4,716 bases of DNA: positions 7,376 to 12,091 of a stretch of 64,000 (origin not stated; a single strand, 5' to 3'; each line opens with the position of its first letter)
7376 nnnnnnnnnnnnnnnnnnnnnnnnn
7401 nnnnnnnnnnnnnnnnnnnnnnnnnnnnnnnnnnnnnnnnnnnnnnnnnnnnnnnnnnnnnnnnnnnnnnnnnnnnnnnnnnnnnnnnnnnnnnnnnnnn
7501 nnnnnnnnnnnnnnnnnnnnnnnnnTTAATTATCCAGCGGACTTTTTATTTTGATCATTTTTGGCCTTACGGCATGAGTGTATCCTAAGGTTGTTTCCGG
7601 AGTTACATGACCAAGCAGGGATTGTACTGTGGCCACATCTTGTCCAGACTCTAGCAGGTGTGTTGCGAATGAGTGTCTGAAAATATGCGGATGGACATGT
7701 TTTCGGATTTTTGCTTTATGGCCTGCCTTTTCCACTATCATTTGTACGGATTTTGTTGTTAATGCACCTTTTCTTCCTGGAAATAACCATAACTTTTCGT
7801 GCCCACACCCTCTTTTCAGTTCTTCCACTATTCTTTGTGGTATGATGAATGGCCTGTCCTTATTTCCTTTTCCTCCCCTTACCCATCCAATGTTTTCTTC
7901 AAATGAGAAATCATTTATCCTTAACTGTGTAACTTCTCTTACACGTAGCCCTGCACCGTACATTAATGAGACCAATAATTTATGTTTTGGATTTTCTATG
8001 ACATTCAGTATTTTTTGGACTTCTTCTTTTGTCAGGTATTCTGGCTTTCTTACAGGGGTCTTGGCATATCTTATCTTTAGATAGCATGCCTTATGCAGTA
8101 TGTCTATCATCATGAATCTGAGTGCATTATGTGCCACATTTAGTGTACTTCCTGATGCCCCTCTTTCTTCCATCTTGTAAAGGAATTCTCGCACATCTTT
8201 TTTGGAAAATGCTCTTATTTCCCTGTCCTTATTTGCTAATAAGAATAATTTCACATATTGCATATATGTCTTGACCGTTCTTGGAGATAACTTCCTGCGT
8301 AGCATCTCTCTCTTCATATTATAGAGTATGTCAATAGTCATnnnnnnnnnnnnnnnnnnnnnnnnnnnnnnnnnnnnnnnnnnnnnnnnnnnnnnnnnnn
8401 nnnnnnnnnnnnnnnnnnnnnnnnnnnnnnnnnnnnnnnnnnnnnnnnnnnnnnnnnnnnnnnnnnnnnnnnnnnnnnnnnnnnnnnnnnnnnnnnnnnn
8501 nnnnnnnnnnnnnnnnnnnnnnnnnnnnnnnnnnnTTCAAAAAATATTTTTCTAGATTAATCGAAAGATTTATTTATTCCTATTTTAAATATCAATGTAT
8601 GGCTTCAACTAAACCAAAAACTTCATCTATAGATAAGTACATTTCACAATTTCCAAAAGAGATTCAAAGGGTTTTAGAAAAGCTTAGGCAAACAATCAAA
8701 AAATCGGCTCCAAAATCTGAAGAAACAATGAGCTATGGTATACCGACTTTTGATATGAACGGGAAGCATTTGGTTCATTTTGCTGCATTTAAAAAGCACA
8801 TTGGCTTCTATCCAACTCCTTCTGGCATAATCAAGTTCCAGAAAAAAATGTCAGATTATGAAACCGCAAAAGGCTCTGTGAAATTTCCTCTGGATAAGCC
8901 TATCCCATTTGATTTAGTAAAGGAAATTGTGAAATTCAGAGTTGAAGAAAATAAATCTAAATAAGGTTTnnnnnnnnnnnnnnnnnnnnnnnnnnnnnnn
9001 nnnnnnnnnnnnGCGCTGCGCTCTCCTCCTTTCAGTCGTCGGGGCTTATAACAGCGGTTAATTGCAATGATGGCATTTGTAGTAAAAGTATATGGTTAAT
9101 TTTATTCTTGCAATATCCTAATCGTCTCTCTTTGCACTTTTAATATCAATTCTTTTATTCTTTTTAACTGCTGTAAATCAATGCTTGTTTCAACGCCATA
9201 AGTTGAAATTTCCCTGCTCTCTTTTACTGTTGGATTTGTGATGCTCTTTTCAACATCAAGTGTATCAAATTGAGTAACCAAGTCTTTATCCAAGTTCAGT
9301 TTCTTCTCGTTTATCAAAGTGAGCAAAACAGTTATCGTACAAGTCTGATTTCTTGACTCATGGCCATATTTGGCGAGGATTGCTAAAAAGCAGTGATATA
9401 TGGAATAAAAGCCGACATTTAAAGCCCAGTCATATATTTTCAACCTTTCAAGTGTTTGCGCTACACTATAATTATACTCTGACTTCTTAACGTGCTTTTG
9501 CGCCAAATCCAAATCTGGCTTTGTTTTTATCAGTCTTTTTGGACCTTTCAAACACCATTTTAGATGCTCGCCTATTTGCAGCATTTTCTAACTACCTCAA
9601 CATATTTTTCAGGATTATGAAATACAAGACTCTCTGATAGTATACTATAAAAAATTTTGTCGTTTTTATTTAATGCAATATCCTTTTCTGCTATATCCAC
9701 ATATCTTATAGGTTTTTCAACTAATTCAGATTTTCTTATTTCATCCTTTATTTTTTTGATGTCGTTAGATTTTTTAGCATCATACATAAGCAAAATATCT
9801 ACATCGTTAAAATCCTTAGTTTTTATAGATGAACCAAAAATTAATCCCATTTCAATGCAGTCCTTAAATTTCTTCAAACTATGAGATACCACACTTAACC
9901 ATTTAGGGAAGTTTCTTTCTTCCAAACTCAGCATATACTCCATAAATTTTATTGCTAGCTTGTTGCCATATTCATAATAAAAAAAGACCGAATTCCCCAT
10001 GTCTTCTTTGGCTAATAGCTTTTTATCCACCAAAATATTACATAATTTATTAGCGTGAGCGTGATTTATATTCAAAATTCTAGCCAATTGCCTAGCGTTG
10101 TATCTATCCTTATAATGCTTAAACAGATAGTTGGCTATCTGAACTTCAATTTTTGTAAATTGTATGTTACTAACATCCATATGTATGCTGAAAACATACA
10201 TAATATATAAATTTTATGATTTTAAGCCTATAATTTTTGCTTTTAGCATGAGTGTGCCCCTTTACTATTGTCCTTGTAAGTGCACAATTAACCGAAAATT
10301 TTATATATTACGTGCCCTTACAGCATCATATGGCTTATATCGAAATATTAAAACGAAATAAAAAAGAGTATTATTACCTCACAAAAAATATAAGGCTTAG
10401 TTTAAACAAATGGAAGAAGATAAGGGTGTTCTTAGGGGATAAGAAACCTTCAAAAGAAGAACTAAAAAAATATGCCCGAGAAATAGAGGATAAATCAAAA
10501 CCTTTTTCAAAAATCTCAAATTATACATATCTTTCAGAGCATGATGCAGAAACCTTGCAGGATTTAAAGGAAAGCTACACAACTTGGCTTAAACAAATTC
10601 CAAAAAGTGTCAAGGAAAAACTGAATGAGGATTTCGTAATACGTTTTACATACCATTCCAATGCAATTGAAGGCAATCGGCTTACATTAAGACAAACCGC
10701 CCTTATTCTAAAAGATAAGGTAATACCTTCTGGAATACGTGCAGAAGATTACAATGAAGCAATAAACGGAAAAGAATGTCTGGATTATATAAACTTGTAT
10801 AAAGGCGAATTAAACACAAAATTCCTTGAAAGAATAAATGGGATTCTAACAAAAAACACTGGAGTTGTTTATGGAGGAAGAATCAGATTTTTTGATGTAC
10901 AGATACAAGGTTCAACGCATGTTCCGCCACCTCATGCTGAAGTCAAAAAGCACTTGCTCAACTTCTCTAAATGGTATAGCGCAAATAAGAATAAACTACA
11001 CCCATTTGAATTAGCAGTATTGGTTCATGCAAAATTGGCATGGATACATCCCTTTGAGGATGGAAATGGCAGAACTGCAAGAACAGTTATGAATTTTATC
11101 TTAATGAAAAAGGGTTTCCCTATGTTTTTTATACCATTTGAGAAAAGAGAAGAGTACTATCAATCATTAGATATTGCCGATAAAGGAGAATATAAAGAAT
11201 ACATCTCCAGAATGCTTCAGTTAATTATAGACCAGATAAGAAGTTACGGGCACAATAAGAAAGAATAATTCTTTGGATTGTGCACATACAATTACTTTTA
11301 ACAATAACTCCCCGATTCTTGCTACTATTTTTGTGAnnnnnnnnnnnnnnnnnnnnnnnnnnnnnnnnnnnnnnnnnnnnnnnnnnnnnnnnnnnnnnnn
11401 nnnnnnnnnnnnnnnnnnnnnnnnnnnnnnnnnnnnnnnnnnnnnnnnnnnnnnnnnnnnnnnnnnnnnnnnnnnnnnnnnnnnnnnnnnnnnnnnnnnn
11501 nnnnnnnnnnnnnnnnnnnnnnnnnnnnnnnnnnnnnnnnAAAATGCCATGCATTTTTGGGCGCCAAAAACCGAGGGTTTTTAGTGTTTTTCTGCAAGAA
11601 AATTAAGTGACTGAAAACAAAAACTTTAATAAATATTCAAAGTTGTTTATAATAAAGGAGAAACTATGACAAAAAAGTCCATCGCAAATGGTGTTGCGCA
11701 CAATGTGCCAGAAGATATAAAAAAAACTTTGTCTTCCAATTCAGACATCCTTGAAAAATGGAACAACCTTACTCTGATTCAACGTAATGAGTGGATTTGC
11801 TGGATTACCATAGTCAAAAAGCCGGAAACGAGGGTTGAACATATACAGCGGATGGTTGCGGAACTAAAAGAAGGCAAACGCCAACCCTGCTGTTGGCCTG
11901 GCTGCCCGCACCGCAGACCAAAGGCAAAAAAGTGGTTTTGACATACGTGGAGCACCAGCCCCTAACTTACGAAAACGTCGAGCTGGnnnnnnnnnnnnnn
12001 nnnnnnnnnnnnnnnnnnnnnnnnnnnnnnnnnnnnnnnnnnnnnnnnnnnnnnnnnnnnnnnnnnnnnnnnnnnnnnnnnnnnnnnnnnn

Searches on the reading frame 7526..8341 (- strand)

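Call 17: search_protein_families(library=pfam, proteins=[window:7526-8341:-], max_evalue=0.01)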
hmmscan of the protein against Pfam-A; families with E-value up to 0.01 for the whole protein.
window:7526-8341:- (271 aa): 3 families
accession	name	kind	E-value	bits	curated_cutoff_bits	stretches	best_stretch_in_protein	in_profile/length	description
PF00589.27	Phage_integrase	-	3.7e-36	124.9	27.1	1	102-257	2-168/172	Phage integrase family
PF13495.12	Phage_int_SAM_4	-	4.7e-14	53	27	1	6-82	2-79/85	Phage integrase, N-terminal SAM-like domain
PF02899.23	Phage_int_SAM_1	-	1.7e-06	28.7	22.3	1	14-75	10-73/83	Phage integrase, N-terminal SAM-like domain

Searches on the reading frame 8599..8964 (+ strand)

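Call 17: search_protein_families(library=pfam, proteins=[window:8599-8964:+], max_evalue=0.01)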
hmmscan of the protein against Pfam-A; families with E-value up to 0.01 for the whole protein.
window:8599-8964:+ (121 aa): 1 family
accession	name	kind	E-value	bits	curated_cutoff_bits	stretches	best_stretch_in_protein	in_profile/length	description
PF08818.16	DUF1801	-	4.6e-15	56.2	27.2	1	23-115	2-85/85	Domain of unknown function (DU1801)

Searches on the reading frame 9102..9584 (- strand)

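Call 17: search_protein_families(library=pfam, proteins=[window:9102-9584:-], max_evalue=0.01)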
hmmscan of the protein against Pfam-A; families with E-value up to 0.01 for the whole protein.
window:9102-9584:- (160 aa): 2 families
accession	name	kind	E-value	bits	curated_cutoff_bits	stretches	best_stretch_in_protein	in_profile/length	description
PF05168.19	HEPN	-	6.8e-05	23.5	22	1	29-110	2-81/117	HEPN domain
PF07064.19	RIC1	-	0.0081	16.2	27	0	51-122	102-173/176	RIC1 C-terminal alpha solenoid region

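Call 48: search_protein_families(library=padloc, proteins=[window:9102-9584:-], max_evalue=0.01)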
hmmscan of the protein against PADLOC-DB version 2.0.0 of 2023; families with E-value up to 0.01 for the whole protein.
window:9102-9584:- (160 aa): 0 families

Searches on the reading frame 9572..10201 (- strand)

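Call 17: search_protein_families(library=pfam, proteins=[window:9572-10201:-], max_evalue=0.01)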
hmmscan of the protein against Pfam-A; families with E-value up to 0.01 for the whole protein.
window:9572-10201:- (209 aa): 2 families
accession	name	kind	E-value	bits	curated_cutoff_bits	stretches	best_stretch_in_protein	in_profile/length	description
PF18765.7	Polbeta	-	0.00059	20.4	26.9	1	114-179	11-78/93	Polymerase beta, Nucleotidyltransferase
PF08100.18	Dimerisation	-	0.0083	16.4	25.6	0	10-71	18-78/93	O-methyltransferase dimerisation domain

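Call 48: search_protein_families(library=padloc, proteins=[window:9572-10201:-], max_evalue=0.01)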
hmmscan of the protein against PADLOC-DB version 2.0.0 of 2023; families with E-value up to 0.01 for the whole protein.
window:9572-10201:- (209 aa): 3 families
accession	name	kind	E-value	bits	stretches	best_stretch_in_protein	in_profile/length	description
PDLC04368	PDC-M05A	-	2.1e-10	38.7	1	9-149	5-142/201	-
PDLC04372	PDC-M05A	-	0.0028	15.9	1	103-156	63-118/167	-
PDLC03963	SoFic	-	0.004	14.6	1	16-78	292-354/361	-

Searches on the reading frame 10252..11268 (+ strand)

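Call 17: search_protein_families(library=pfam, proteins=[window:10252-11268:+], max_evalue=0.01)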
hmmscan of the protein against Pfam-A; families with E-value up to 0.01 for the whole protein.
window:10252-11268:+ (338 aa): 1 family
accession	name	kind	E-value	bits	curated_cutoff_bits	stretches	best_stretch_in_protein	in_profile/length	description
PF02661.23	Fic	-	5.2e-20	72.5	24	1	187-284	2-93/93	Fic/DOC family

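Call 48: search_protein_families(library=padloc, proteins=[window:10252-11268:+], max_evalue=0.01)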
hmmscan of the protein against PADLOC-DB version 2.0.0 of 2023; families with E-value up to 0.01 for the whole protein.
window:10252-11268:+ (338 aa): 8 families
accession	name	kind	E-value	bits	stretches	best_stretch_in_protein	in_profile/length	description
PDLC03963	SoFic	-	2.7e-30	104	1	121-330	49-265/361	-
PDLC04836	PDC-S04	-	1.1e-29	101.3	1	113-324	10-225/244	-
PDLC04840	PDC-S04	-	6.6e-28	96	1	121-322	4-212/227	-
PDLC04837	PDC-S04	-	1.3e-26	91.3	1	107-319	5-218/234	-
PDLC04839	PDC-S04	-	2.8e-13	48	1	208-319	79-196/205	-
PDLC04966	PDC-S24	-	3e-10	37.6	1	219-289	271-341/497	-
PDLC04838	PDC-S04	-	3.1e-08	31.6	1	256-326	134-202/209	-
PDLC04842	PDC-S04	-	0.0025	15.6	1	259-287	105-133/202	-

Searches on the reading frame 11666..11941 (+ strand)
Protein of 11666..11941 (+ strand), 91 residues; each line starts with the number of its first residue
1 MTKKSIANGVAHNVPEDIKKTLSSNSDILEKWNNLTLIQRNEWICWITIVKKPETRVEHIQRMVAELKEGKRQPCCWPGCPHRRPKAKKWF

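Call 17: search_protein_families(library=pfam, proteins=[window:11666-11941:+], max_evalue=0.01)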
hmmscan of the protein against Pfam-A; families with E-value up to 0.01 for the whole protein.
window:11666-11941:+ (91 aa): 1 family
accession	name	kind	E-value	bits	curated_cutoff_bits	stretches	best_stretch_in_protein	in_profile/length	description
PF13376.11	OmdA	-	3.4e-15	56.2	25.6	1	13-70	3-60/60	Bacteriocin-protection, YdeI or OmpD-Associated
